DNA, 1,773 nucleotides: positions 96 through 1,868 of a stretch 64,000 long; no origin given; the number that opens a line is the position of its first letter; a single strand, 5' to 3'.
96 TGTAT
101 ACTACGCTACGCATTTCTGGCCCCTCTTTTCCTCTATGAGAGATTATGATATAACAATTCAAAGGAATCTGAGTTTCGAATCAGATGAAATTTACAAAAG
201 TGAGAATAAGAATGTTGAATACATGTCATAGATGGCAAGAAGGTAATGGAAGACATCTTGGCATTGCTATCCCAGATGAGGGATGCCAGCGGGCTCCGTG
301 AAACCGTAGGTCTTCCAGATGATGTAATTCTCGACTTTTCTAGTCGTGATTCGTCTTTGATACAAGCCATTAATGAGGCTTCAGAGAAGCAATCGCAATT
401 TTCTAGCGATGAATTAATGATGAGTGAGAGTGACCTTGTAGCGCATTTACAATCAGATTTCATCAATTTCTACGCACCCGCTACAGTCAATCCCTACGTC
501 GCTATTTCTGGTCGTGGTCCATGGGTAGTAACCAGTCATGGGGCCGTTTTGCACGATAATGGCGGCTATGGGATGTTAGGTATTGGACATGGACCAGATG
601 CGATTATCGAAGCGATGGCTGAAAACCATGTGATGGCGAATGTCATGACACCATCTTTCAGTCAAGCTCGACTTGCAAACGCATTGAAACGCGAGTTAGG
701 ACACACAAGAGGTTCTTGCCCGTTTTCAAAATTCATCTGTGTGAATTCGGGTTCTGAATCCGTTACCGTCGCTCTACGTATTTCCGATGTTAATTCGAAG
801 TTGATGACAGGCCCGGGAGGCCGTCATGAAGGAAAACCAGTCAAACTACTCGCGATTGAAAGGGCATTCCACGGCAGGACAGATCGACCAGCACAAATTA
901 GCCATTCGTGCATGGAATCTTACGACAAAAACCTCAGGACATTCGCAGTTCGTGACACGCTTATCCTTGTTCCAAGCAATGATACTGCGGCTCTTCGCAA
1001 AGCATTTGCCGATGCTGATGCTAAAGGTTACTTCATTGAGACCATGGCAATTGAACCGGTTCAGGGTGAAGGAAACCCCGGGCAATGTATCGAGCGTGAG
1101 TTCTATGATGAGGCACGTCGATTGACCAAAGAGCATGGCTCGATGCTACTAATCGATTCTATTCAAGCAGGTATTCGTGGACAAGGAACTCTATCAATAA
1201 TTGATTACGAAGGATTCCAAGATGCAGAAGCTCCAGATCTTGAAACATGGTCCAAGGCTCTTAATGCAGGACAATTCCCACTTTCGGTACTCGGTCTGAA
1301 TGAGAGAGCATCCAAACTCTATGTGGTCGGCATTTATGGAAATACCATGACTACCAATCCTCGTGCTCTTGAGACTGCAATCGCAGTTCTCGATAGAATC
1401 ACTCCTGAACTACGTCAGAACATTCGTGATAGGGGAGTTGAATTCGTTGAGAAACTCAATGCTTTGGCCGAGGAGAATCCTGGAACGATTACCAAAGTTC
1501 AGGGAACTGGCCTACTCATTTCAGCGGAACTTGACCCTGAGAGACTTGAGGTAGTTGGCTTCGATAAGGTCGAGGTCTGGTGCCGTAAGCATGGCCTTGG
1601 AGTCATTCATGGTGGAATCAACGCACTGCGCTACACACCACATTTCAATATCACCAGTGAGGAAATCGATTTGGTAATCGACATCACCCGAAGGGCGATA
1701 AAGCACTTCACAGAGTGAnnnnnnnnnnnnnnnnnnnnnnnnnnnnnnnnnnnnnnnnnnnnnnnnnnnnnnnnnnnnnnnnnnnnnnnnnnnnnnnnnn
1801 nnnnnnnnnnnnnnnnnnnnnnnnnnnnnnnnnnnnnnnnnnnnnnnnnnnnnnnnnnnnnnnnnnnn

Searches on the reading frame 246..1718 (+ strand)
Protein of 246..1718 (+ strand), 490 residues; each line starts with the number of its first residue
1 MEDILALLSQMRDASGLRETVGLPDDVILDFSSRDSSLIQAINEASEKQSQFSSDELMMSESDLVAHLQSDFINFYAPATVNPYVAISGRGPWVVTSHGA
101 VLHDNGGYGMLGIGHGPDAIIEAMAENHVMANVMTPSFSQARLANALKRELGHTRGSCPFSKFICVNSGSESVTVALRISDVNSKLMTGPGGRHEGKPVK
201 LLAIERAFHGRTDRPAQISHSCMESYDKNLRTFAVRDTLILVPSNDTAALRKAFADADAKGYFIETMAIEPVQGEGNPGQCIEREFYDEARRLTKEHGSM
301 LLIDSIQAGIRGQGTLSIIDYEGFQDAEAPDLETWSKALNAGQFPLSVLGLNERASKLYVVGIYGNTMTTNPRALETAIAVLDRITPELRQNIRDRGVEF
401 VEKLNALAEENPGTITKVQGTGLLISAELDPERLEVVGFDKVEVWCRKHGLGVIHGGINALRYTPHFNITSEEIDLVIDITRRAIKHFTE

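Call 101: find_encoding_contigs(protein=window:246-1718:+, flank=10000, max_places=2)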
Protein window:246-1718:+ (490 aa): 9 contigs read that carry it; 2 places shown.
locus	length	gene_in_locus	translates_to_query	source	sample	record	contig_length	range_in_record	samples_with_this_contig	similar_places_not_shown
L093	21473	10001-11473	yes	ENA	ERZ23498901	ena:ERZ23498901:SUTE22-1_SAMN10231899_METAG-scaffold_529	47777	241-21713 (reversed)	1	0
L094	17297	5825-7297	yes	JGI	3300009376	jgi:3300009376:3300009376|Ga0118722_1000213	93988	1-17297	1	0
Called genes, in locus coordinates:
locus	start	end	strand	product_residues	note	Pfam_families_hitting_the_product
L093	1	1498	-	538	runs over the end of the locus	PF06418:CTP_synth_N, PF00117:GATase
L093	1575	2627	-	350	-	PF08240:ADH_N, PF00107:ADH_zinc_N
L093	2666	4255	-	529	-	PF00118:Cpn60_TCP1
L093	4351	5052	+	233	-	-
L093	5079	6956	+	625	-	PF00012:HSP70, PF06723:MreB_Mbl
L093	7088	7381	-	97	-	-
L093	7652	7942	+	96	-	-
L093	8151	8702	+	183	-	PF13441:Gly-zipper_YMGG (weak), PF20721:C19orf12 (weak), PF13488:Gly-zipper_Omp (weak)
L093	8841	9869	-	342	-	PF08240:ADH_N, PF00107:ADH_zinc_N, PF13602:ADH_zinc_N_2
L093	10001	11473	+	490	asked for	PF00202:Aminotran_3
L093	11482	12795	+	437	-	PF16656:Pur_ac_phosph_N, PF00149:Metallophos, PF14008:Metallophos_C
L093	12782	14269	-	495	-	PF02789:Peptidase_M17_N, PF00883:Peptidase_M17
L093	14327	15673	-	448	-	PF00246:Peptidase_M14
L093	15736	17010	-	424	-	PF02675:AdoMet_dc, PF01916:DS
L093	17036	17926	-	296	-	PF00491:Arginase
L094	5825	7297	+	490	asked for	PF00202:Aminotran_3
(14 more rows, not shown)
